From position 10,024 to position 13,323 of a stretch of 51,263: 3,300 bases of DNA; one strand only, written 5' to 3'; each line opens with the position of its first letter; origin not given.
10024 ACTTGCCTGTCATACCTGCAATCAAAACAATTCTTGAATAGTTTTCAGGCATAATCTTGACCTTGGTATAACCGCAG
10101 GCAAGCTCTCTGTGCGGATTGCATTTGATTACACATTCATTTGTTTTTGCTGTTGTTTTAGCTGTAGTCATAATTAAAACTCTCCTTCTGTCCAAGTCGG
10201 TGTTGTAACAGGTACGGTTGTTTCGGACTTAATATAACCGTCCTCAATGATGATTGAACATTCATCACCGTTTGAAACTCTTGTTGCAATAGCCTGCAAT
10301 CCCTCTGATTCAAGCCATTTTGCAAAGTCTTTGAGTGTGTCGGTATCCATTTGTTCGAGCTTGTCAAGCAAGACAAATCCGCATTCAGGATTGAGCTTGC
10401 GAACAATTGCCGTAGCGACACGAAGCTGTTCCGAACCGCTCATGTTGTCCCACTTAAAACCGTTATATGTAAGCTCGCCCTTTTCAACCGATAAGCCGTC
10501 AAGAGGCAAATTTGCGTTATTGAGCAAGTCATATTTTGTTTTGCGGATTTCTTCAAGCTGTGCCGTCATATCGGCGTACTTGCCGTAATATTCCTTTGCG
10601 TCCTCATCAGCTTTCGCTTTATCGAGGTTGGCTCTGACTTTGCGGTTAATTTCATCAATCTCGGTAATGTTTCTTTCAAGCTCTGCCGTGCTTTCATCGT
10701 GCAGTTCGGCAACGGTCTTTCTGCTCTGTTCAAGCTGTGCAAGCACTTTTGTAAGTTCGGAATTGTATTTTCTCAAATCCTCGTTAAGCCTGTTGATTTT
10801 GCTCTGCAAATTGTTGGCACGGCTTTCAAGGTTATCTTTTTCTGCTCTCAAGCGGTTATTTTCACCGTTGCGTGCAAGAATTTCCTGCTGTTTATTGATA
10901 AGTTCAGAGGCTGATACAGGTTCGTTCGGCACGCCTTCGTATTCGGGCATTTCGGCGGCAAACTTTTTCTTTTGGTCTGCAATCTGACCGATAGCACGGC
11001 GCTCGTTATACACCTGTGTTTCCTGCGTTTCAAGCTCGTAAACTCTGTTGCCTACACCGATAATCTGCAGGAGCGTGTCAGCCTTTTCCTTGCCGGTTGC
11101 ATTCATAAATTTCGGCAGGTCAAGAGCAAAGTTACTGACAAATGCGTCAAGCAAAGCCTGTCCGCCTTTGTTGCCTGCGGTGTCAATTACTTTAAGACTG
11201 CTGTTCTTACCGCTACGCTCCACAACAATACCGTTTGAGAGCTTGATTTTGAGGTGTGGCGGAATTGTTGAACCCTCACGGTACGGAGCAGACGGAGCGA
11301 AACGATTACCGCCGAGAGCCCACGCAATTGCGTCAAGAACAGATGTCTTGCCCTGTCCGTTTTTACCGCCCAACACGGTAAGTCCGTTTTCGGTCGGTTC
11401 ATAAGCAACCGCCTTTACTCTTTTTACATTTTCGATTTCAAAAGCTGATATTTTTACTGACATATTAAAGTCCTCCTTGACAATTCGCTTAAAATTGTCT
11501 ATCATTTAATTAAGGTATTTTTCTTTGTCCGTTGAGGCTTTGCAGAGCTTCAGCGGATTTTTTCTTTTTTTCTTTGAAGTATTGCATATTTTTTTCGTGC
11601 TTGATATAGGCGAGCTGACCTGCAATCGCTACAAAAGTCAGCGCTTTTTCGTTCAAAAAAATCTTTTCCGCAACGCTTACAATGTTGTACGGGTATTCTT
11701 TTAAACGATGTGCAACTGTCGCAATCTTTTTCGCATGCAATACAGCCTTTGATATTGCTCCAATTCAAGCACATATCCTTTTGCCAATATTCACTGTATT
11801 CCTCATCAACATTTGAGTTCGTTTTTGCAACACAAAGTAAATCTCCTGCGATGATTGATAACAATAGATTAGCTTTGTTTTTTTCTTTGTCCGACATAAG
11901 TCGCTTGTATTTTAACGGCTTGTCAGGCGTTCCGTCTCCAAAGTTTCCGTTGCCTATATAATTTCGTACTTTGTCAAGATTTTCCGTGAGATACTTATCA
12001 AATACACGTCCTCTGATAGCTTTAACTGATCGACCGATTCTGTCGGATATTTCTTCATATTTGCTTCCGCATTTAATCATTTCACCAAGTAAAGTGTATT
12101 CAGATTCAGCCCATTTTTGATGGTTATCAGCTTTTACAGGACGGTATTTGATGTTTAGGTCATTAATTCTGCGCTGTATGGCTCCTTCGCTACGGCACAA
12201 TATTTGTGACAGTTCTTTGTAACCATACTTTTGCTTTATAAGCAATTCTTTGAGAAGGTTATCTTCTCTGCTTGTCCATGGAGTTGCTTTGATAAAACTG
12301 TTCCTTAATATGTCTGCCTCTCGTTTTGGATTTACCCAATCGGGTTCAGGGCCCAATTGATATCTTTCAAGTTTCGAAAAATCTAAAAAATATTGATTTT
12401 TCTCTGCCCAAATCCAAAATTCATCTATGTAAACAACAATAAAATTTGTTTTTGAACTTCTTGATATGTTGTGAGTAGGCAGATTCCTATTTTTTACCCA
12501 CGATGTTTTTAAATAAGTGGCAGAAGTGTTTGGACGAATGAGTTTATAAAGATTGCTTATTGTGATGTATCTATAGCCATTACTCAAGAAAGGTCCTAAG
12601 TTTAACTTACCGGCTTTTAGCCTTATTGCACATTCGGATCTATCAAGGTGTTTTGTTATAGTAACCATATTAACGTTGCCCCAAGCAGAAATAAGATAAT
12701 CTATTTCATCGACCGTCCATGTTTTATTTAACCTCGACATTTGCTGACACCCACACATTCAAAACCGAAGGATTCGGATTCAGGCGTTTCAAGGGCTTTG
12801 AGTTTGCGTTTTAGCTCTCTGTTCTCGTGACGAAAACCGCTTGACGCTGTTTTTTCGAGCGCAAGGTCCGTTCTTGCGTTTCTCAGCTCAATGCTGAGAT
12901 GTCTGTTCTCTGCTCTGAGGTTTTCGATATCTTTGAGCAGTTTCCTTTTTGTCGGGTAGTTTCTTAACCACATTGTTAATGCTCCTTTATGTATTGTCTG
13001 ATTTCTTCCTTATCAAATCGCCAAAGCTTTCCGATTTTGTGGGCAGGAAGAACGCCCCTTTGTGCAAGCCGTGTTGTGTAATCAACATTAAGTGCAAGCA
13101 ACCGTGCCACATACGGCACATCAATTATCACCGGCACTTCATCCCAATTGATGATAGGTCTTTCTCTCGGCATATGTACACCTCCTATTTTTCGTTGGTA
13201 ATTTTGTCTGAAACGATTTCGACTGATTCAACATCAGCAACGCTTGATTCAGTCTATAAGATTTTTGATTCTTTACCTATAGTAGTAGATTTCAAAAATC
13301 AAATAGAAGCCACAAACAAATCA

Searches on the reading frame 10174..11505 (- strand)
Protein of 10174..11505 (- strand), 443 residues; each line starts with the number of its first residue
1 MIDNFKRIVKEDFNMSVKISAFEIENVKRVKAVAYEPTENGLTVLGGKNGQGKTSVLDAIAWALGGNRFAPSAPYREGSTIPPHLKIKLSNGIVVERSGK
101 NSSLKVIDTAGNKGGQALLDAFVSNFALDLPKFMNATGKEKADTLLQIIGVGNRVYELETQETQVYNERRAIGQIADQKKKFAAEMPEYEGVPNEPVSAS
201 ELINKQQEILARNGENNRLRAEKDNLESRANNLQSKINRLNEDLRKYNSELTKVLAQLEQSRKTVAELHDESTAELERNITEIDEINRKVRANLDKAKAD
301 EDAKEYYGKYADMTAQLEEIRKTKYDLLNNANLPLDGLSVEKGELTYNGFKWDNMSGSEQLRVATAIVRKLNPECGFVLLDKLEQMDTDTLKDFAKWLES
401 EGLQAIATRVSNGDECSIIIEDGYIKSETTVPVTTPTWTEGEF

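Call 9: search_protein_families(library=phrogs, proteins=[window:10174-11505:-])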
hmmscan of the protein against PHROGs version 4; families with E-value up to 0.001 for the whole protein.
window:10174-11505:- (443 aa): 7 families
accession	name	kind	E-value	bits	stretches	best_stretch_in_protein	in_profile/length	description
phrog_1499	-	unknown function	7.6e-158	527.2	1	15-427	1-425/427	-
phrog_77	-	DNA, RNA and nucleotide metabolism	1.7e-12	47.7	1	10-67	288-347/967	SbcC-like subunit of palindrome specific endonuclease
phrog_4747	-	unknown function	7.1e-10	39.6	1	17-302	1-298/610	-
phrog_7507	-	unknown function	5.6e-08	33.5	1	18-65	3-49/483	-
phrog_1637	-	unknown function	1.8e-05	24.3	0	36-68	23-55/661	-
phrog_8323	-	unknown function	6.7e-05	22.6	1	15-67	47-98/623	-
phrog_19980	-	unknown function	8.4e-05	22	0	39-80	26-64/1068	-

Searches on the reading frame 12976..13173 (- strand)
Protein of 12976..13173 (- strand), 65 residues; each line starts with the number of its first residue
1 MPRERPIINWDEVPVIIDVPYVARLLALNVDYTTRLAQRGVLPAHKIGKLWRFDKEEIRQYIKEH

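Call 77: search_protein_families(library=pfam, proteins=[window:12976-13173:-], max_evalue=0.01)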
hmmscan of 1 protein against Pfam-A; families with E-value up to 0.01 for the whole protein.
window:12976-13173:- (65 aa): 1 family
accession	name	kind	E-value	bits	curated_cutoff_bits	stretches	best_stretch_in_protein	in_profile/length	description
PF12728.13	HTH_17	-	9.6e-10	39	27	1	18-64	3-49/51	Helix-turn-helix domain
